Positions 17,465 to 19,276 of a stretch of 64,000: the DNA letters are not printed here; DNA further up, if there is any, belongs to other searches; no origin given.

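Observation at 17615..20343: FMN-binding lipoprotein + ApbE flavin transferase + membrane FAD/NAD(P) oxidoreductase: candidate flavin-based extracytoplasmic electron-transfer module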

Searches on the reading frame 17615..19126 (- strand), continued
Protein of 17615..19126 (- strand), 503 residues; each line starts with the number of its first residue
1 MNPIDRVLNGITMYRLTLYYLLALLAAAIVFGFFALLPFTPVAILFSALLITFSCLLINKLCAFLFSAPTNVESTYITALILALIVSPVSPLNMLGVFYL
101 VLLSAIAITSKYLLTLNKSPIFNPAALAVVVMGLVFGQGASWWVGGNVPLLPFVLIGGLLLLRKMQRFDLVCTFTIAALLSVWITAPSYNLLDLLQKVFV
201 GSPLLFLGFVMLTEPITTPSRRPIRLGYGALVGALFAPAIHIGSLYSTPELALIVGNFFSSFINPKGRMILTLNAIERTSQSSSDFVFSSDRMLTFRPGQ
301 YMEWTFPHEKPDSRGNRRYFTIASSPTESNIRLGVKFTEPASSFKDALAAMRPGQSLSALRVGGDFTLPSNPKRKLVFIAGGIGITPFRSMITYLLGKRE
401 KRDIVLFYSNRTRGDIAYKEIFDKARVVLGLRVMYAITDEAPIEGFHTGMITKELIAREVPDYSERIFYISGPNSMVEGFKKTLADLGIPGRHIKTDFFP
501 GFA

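Call 18: search_solved_structures(query=window:17615-19126:-, max_evalue=0.01, show_alignments=0)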
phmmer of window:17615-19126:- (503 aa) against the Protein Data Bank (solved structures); distinct sequences matched with E-value up to 0.01: 59.
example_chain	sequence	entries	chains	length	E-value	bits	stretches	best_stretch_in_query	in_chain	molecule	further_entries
7qty_A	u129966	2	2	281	1.3e-09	40.6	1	318-501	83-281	Na(+)-translocating NADH-quinone reductase subunit F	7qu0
2r6h_A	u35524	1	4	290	6.4e-09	38.3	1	347-496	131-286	NADH:ubiquinone oxidoreductase, Na translocating, F subunit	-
6o0a_A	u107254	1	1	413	6.5e-09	38.3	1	282-494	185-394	Flavohemoglobin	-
4wqm_A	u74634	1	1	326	1.1e-08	37.5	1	287-485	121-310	Toluene-4-monooxygenase electron transfer component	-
7qu3_A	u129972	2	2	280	2.2e-08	36.6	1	344-501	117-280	Na(+)-translocating NADH-quinone reductase subunit F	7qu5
5ogx_A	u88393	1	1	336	5.2e-07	32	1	291-492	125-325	Cytochrome P450 reductase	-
1tvc_A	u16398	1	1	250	1e-06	31.1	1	290-497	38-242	METHANE MONOOXYGENASE COMPONENT C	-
1cne_A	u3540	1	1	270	1e-06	31.1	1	372-478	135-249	NITRATE REDUCTASE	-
2eix_A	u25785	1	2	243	1.5e-06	30.5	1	318-488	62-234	NADH-cytochrome b5 reductase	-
4eh1_A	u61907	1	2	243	3.6e-06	29.2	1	291-499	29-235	Flavohemoprotein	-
1cnf_A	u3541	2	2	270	3.7e-06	29.2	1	372-478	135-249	NITRATE REDUCTASE | NADH-DEPENDENT NITRATE REDUCTASE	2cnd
4u9u_A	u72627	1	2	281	5.6e-06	28.6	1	350-501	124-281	Na(+)-translocating NADH-quinone reductase subunit F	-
8ad4_A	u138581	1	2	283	5.7e-06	28.6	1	350-501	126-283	Na(+)-translocating NADH-quinone reductase subunit F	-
4uaj_A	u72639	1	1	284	5.7e-06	28.6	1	350-501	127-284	Na(+)-translocating NADH-quinone reductase subunit F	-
7xk3_F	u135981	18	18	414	7.7e-06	28.2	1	350-501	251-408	Na(+)-translocating NADH-quinone reductase subunit F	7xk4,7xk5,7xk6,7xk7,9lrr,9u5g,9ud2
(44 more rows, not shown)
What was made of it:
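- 17615..18325 (-): NqrF-like FNR module of the fusion (aa 268-503 plus stop). It comprises an FAD-binding barrel (RYFT, aa 318-321) and an NAD(P)H-binding domain (GGIGITP, aa 381-387). There is no 2Fe-2S domain. The best PDB sequence hit is the NqrF FAD domain 7qty, E=1.3e-9 (call 18).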

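Call 31: find_related_loci(query=A2, collection=genome_contigs, flank=7000)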
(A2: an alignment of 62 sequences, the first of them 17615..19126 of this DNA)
Query A2 (503 aa) in genome_contigs; peptide patterns used: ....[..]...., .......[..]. (x = any residue, [..] = any of these).
600 stretches matched a pattern (row limit reached: there are more); 594 encode a relative of the query (tblastn E <= 1e-3); the best 80 are kept; 80 distinct loci.
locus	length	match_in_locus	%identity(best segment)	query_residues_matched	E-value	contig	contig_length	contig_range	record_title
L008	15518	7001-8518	54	1-503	0e+0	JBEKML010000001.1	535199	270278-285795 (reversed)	MAG: Minisyncoccia bacterium isolate SPRUCE 393 SPRUCE_393_1, whole genome shotgun sequence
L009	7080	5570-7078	54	1-502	0e+0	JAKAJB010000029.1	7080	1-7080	MAG: bacterium isolate WY3.bin61 NODE_20920_length_7080_cov_2.173738, whole genome shotgun sequence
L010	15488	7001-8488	53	4-503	2e-177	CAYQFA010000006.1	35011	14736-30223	MAG TPA_asm: uncultured Candidatus Saccharibacteria bacterium isolate binchicken_co3_503 genome assembly, contig: NODE_3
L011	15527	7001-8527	53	1-503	3e-175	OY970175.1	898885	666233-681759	MAG: uncultured bacterium isolate MFD03726.bin.c.4 genome assembly, chromosome: 1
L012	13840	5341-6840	55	4-502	1e-174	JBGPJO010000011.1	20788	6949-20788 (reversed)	MAG: Candidatus Paceibacteria bacterium isolate OBJ_0618_7090110_307 k141_10102639_length_20788_cov_12.9832, whole genom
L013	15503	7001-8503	54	1-501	9e-174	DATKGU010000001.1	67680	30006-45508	MAG TPA_asm: Candidatus Paceibacterota bacterium isolate SMAG_U14559 k141_72001, whole genome shotgun sequence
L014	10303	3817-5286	56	4-503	8e-172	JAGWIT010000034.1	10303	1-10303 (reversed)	MAG: Patescibacteria group bacterium isolate REEB120 contig-150_8696, whole genome shotgun sequence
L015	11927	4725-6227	52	4-503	6e-171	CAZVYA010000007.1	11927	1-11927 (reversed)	MAG TPA_asm: uncultured Candidatus Saccharibacteria bacterium isolate SRP178908_co2_100 genome assembly, contig: NODE_29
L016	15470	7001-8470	56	4-503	3e-170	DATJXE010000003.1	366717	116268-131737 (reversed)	MAG TPA_asm: Candidatus Paceibacterota bacterium isolate SMAG_U15118 k141_1970821, whole genome shotgun sequence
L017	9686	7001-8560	52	1-503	5e-170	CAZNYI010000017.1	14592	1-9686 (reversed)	MAG TPA_asm: uncultured Candidatus Saccharibacteria bacterium isolate binchicken_co54_413 genome assembly, contig: NODE_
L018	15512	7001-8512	53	1-503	9e-170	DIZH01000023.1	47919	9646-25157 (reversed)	MAG TPA_asm: Patescibacteria group bacterium UBA6033 UBA6033_contig_1994, whole genome shotgun sequence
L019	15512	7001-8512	51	1-503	8e-170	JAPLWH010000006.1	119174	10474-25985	MAG: Candidatus Kaiserbacteria bacterium isolate LacPavin_0818_WC50_MAG_53_14 LacPavin_0818_WC50_scaffold_156335, whole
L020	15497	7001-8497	52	4-503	8e-169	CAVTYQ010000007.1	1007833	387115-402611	MAG: uncultured Alphaproteobacteria bacterium isolate MFD05442.bin.1.135 genome assembly, contig: contig_4603, whole gen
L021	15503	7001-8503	54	4-503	4e-168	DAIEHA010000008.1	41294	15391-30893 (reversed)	MAG TPA_asm: Candidatus Parcubacteria bacterium isolate clean996 NODE_8_length_41294_cov_6.865031, whole genome shotgun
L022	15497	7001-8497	51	4-503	9e-168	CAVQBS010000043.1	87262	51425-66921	MAG: uncultured Alphaproteobacteria bacterium isolate MFD02923.bin.2.89 genome assembly, contig: contig_6737, whole geno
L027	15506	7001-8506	51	1-503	3e-164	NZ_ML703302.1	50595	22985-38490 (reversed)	Mesorhizobium sp. SARCC-RB16n contig_50, whole genome shotgun sequence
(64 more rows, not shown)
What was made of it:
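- At least 594 GTDB species carry a relative (call 31).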

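Call 47: predict_structure(alignment_id=A2)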
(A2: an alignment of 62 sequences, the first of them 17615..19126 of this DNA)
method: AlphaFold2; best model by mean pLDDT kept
length: 503 residues; sequences in the alignment: 62
mean_pLDDT: 86.3   pTM: 0.78
mean pLDDT of the five models: 86.3, 85.4, 82.9, 82.6, 81.7
residues with pLDDT >= 90: 239; 70-90: 227; 50-70: 34; < 50: 3
segments of 3 or more residues with pLDDT < 50: 501-503
pLDDT, mean of each block of 10 residues (from residue 1): 71 83 95 92 96 94 80 86 93 94 94 77 86 82 84 90 85 92 79 76 83 76 87 83 69 83 75 93 92 87 76 67 92 85 82 88 85 95 92 96 96 92 96 94 89 93 95 87 92 80 40
secondary structure, 60 per line:
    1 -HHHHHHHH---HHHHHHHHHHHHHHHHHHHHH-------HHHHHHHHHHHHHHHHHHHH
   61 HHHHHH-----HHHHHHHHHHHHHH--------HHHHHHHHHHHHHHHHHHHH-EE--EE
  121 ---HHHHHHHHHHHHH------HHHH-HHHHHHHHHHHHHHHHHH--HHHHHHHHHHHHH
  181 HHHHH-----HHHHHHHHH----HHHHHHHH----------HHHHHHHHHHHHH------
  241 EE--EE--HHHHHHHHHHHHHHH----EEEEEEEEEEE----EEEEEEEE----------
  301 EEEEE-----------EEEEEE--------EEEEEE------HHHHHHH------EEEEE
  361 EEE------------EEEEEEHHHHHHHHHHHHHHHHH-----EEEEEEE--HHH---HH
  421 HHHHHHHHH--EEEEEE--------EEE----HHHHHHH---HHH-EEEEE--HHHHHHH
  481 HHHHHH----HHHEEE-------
elements in order: H2-9 H13-33 H41-66 H72-85 H94-113 H124-136 H143-146 H148-165 H168-185 H191-199 H204-211 H222-234 H249-263 E268-278 E283-290 E301-305 E317-322 E331-336 H343-349 E356-363 E376-381 H382-398 E404-410 H419-429 E432-437 E446-448 H453-459 E467-471 H474-486 E494-496

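Call 49: fold_search(model_id=the predicted structure, library=pdb)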
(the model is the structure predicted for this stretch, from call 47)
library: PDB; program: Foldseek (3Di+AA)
matches with E <= 10: 1304; with E <= 0.001: 330
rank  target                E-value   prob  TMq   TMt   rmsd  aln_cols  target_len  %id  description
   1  6o0a                  9.3e-17  1.00  0.44  0.57  12.5       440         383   16  Crystal structure of flavohemoglobin from Malassezia yamatoensis with bound FAD and heme determined by iron SAD phasing (released 2019-03-06)
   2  5ogx                  8.2e-16  1.00  0.42  0.62   2.6       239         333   21  Crystal structure of Amycolatopsis cytochrome P450 reductase GcoB. (released 2018-07-04)
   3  1gvh                  9.1e-16  1.00  0.46  0.57  11.2       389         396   16  The X-ray structure of ferric Escherichia coli flavohemoglobin reveals an unespected geometry of the distal heme pocket (released 2002-08-06)
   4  4eh1_B                3.2e-15  1.00  0.41  0.84   2.6       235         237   19  Crystal Structure of the Flavohem-like-FAD/NAD Binding Domain of Nitric Oxide Dioxygenase from Vibrio cholerae O1 biov (released 2012-04-25)
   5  7qty                  4.2e-15  1.00  0.42  0.73   5.1       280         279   22  X-ray structure of FAD domain of NqrF of Klebsiella pneumoniae (released 2022-02-09)
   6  7qu3                  9.4e-15  1.00  0.41  0.73   5.9       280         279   21  X-ray structure of FAD domain of NqrF of Pseudomonas aeruginosa (released 2022-02-09)
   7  8ad3_B                1.5e-14  1.00  0.41  0.71   5.7       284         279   20  X-ray structure of NqrF(129-408)of Vibrio cholerae variant F406A (released 2023-07-12)
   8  7qu5                  1.6e-14  1.00  0.41  0.72   5.9       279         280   21  X-ray structure of FAD domain of NqrF of Pseudomonas aeruginosa (released 2022-02-09)
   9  2r6h_D                1.6e-14  1.00  0.40  0.68   6.7       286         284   20  Crystal structure of the domain comprising the NAD binding and the FAD binding regions of the NADH:ubiquinone oxidored (released 2007-09-11)
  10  2r6h_C                1.7e-14  1.00  0.42  0.70   5.2       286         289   19  Crystal structure of the domain comprising the NAD binding and the FAD binding regions of the NADH:ubiquinone oxidored (released 2007-09-11)
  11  4g1v                  1.8e-14  1.00  0.44  0.55   9.9       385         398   15  X-ray structure of yeast flavohemoglobin (released 2012-11-14)
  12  4eh1_A                2.3e-14  1.00  0.42  0.86   2.3       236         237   19  Crystal Structure of the Flavohem-like-FAD/NAD Binding Domain of Nitric Oxide Dioxygenase from Vibrio cholerae O1 biov (released 2012-04-25)
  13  2r6h_A                2.5e-14  1.00  0.40  0.69   5.3       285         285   19  Crystal structure of the domain comprising the NAD binding and the FAD binding regions of the NADH:ubiquinone oxidored (released 2007-09-11)
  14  8ad4_A                3.5e-14  1.00  0.41  0.71   6.1       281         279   20  X-ray structure of NqrF(129-408)of Vibrio cholerae in complex with NADH (released 2023-07-12)
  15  8ad3_A                3.7e-14  1.00  0.40  0.71   6.2       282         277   20  X-ray structure of NqrF(129-408)of Vibrio cholerae variant F406A (released 2023-07-12)
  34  7c3b_C                1.2e-12  1.00  0.40  0.59   3.0       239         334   21  Ferredoxin reductase in carbazole 1,9a-dioxygenase (FAD apo form) (released 2021-05-26)
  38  7c3a_C                1.7e-12  1.00  0.41  0.61   2.9       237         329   21  Ferredoxin reductase in carbazole 1,9a-dioxygenase (released 2021-05-26)
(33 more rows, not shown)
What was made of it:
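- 17615..18325 (-): Foldseek hits are flavohaemoglobin reductase, NqrF and SpNOX dehydrogenase domains (call 49).
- The best PDB sequence hit is the NqrF FAD domain (call 18), and NqrF is among the top fold hits (call 49). The SpNOX dehydrogenase domain is among the fold hits for the FNR module (call 49).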

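Call 59: search_protein_families(library=pfam, proteins=[L003:7541-8731:+, L009:889-1947:+, L003:8728-9195:-, L022:10517-10834:-, L027:5402-6253:+], max_evalue=0.01)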
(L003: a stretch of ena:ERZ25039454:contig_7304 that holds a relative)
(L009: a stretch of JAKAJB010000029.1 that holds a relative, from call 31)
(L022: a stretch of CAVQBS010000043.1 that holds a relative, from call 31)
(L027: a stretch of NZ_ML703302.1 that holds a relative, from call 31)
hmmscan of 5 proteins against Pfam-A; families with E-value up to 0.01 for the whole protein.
L003:7541-8731:+ (396 aa): 0 families

L009:889-1947:+ (352 aa): 7 families
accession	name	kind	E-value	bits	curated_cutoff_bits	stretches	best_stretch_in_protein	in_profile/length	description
PF02826.25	2-Hacid_dh_C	-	9.9e-58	194.9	25.1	1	124-320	1-178/178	D-isomer specific 2-hydroxyacid dehydrogenase, NAD binding domain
PF00389.36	2-Hacid_dh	-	3.4e-23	82.2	24.6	1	43-349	22-132/134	D-isomer specific 2-hydroxyacid dehydrogenase, catalytic domain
PF03446.21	NAD_binding_2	-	1.1e-07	32.5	21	1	161-262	2-107/161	NAD binding domain of 6-phosphogluconate dehydrogenase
PF07991.19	KARI_N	-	0.00026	21.1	20.6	1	156-250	2-96/165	Acetohydroxy acid isomeroreductase, NADPH-binding domain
PF01262.27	AlaDh_PNT_C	-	0.00052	19.9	23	1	161-255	31-138/214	Alanine dehydrogenase/PNT, C-terminal domain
PF10686.14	YAcAr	-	0.0014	18.8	28.2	0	77-112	25-60/66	YspA, cpYpsA-related SLOG family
PF22660.2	RS_preATP-grasp-like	-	0.0092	16.8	27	0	159-220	2-70/98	Ribonucleotide synthetase preATP-grasp domain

L003:8728-9195:- (155 aa): 0 families

L022:10517-10834:- (105 aa): 1 family
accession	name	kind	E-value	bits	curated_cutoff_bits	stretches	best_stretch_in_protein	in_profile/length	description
PF03413.25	PepSY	-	7.8e-06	26.5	24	1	47-97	4-54/60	Peptidase propeptide and YPEB domain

L027:5402-6253:+ (283 aa): 1 family
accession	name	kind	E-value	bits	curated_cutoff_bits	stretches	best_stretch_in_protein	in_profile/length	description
PF04205.19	FMN_bind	-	5.5e-07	30.6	22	1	205-279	3-77/77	FMN-binding domain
